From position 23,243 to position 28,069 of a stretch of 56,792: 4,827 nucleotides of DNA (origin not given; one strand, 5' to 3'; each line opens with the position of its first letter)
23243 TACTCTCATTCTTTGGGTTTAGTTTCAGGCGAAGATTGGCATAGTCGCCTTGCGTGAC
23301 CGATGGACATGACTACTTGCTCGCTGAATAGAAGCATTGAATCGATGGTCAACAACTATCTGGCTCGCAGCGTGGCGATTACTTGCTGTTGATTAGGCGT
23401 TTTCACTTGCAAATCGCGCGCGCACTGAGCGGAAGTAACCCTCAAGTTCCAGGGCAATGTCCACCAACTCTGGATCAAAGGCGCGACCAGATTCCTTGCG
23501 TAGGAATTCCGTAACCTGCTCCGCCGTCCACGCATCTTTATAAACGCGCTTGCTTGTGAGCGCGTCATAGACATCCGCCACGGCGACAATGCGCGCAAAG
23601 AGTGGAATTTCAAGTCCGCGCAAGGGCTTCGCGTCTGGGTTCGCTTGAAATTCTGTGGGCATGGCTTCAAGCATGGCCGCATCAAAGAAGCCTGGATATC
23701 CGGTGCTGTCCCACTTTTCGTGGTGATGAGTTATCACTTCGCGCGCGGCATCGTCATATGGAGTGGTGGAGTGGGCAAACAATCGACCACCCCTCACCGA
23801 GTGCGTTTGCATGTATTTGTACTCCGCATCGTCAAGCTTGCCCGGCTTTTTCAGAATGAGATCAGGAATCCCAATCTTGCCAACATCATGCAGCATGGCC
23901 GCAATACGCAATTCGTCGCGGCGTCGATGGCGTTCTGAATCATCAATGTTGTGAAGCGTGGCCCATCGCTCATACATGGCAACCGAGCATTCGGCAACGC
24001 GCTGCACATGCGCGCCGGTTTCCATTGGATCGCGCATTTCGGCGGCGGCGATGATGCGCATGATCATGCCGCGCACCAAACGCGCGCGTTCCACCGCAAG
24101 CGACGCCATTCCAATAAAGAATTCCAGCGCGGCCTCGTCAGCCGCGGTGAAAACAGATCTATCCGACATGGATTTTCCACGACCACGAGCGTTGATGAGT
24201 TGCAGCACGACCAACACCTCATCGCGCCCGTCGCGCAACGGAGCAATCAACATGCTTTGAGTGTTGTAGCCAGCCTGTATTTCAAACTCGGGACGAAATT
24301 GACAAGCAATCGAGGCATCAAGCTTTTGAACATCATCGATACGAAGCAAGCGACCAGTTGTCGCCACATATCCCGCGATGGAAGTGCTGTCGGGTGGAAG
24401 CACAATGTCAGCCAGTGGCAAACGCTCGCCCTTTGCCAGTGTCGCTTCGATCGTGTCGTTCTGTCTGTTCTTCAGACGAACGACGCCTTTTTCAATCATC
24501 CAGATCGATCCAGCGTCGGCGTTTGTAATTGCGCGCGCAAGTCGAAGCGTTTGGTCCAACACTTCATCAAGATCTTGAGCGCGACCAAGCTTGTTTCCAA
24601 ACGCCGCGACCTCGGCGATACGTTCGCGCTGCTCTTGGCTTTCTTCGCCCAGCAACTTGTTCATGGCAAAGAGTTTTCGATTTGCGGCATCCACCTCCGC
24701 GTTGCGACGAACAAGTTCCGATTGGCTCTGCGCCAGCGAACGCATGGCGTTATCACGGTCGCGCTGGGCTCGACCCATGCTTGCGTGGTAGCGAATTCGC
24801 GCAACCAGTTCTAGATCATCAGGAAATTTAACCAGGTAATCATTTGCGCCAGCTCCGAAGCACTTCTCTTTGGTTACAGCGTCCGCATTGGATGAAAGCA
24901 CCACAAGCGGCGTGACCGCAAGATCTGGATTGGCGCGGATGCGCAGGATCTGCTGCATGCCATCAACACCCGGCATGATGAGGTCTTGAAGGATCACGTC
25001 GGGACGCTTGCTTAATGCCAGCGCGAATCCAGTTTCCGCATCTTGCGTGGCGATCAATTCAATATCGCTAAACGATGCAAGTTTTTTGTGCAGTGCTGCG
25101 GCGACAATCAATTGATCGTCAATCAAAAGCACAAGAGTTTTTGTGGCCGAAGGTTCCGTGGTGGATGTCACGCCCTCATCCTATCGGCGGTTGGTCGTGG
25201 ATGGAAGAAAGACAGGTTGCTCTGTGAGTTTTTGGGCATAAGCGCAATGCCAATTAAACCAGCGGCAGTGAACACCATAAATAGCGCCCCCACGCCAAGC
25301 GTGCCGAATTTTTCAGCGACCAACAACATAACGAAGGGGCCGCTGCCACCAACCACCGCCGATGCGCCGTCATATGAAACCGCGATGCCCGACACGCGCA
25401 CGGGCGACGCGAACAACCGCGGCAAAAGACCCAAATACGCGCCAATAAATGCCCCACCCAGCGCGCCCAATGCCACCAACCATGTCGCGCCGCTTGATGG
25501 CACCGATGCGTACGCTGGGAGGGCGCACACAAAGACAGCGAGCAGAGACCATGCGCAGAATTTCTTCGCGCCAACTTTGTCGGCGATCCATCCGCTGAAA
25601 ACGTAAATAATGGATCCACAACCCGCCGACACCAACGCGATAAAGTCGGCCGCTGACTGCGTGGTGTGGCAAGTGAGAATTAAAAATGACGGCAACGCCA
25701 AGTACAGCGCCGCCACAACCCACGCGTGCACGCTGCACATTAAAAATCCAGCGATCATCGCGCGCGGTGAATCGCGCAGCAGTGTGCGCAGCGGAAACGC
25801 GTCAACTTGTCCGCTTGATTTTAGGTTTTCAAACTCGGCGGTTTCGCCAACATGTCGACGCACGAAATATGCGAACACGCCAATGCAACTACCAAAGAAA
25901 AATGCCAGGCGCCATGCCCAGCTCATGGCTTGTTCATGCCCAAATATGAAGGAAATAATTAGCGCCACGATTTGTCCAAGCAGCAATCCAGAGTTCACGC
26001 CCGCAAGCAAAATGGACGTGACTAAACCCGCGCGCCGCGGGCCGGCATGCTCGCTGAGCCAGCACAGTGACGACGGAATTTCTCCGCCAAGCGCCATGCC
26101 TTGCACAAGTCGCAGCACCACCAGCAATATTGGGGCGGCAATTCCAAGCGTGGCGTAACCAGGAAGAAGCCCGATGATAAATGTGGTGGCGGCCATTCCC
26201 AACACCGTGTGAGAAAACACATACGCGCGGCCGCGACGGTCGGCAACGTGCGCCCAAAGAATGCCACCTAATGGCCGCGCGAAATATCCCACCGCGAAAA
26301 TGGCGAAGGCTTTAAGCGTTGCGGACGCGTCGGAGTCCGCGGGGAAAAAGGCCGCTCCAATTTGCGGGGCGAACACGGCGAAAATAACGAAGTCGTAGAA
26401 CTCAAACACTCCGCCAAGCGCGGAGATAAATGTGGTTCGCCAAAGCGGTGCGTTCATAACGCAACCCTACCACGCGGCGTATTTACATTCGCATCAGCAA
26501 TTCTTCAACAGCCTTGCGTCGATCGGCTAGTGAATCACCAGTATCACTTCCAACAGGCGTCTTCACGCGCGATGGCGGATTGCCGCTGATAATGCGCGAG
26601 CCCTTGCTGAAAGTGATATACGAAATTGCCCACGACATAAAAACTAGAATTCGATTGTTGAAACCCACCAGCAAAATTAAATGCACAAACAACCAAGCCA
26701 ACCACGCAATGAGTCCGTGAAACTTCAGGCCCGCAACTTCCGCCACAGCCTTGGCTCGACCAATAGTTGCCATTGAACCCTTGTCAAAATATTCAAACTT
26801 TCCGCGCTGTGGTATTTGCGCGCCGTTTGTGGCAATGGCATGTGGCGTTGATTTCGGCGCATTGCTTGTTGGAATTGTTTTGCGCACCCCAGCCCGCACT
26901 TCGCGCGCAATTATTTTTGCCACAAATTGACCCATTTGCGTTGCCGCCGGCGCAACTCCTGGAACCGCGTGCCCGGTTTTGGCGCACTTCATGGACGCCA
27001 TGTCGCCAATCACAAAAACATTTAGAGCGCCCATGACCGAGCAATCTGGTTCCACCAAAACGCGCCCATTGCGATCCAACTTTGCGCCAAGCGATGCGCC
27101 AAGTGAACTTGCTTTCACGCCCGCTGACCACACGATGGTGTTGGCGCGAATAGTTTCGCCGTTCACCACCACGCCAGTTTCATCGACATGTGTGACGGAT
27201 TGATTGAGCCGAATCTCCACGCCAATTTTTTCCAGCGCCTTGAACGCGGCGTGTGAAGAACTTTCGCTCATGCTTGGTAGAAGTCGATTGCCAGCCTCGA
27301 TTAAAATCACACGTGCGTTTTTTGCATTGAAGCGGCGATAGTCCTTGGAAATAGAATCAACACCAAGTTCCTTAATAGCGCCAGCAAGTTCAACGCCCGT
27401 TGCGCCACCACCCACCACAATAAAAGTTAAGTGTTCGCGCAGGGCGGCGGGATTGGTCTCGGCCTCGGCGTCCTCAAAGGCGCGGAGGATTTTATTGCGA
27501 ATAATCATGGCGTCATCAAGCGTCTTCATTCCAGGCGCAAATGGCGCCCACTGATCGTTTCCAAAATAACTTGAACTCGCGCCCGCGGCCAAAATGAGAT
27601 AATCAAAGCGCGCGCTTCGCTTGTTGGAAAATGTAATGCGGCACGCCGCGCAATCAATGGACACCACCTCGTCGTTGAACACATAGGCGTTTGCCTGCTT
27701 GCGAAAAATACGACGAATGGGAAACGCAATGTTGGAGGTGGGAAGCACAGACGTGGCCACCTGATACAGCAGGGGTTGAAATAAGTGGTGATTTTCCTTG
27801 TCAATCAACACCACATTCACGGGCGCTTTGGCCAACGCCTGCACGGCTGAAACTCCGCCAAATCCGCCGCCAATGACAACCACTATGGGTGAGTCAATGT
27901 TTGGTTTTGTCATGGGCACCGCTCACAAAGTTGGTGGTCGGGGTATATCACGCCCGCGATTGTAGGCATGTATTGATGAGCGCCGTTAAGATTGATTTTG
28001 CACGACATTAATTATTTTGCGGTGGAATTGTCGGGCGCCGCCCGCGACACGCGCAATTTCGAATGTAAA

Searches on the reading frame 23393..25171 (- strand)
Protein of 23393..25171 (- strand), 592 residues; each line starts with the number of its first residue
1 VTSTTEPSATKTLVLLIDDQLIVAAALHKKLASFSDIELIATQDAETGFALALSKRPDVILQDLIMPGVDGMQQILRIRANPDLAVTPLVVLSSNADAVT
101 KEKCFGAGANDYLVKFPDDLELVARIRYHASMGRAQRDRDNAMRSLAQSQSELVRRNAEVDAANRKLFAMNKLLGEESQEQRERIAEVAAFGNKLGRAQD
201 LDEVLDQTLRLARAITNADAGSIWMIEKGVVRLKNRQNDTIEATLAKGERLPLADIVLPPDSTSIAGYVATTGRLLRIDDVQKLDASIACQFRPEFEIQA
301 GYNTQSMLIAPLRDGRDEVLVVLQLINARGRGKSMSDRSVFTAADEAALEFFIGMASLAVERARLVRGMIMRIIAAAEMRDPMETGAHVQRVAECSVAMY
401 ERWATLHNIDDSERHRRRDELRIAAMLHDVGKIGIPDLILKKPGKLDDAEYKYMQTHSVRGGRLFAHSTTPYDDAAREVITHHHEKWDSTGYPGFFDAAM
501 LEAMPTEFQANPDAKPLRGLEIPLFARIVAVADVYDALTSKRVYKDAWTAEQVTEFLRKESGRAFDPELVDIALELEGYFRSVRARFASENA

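Call 43: search_protein_families(library=pfam, proteins=[window:23393-25171:-], max_evalue=0.0001)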
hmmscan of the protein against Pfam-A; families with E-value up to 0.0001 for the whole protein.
window:23393-25171:- (592 aa): 5 families
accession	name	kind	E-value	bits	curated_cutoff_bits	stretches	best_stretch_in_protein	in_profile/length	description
PF13487.12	HD_5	-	1.3e-24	87.3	27.2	2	411-494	32-116/170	HD domain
PF00072.30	Response_reg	-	3.7e-17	62.9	30.2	1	14-127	1-111/111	Response regulator receiver domain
PF01966.28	HD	-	5.6e-16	59.3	22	1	387-537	3-115/116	HD domain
PF01590.32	GAF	-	7e-14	52.9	22.4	1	200-359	1-132/133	GAF domain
PF13185.12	GAF_2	-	3.2e-10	40.8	28.6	1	198-361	1-136/136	GAF domain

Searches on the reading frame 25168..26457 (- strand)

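Call 43: search_protein_families(library=pfam, proteins=[window:25168-26457:-], max_evalue=0.0001)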
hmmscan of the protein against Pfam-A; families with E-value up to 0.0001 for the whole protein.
window:25168-26457:- (429 aa): 2 families
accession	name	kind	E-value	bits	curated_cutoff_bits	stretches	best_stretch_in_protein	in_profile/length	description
PF07690.21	MFS_1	-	3e-23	82.8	33.4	1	14-370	3-346/347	Major Facilitator Superfamily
PF00083.30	Sugar_tr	-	1.4e-13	51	22.3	1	9-208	2-196/452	Sugar (and other) transporter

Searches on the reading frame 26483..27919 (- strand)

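Call 43: search_protein_families(library=pfam, proteins=[window:26483-27919:-], max_evalue=0.0001)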
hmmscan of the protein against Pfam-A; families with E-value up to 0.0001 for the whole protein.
window:26483-27919:- (478 aa): 8 families
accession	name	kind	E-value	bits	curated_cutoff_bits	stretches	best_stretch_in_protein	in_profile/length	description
PF07992.20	Pyr_redox_2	-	5.9e-48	164.2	26.1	1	13-330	3-291/291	Pyridine nucleotide-disulphide oxidoreductase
PF00070.33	Pyr_redox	-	9e-13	49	22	1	167-250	3-71/82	Pyridine nucleotide-disulphide oxidoreductase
PF22366.1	NDH2_C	-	1.6e-09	38.2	27.7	1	380-435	2-58/62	NDH2 C-terminal domain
PF01266.30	DAO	-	1.4e-08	35.2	27.9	0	13-42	2-31/353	FAD dependent oxidoreductase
PF01134.28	GIDA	-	2.5e-06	27.2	22.1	0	13-45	2-34/391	Glucose inhibited division protein A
PF13738.12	Pyr_redox_3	-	2.3e-05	24.3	30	0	13-115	167-268/305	Pyridine nucleotide-disulphide oxidoreductase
PF13454.12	NAD_binding_9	-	4.6e-05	23.9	21.8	0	14-44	1-34/155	FAD-NAD(P)-binding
PF03486.20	HI0933_like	-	9.9e-05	22.3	50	0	13-44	3-34/244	HI0933-like protein Rossmann domain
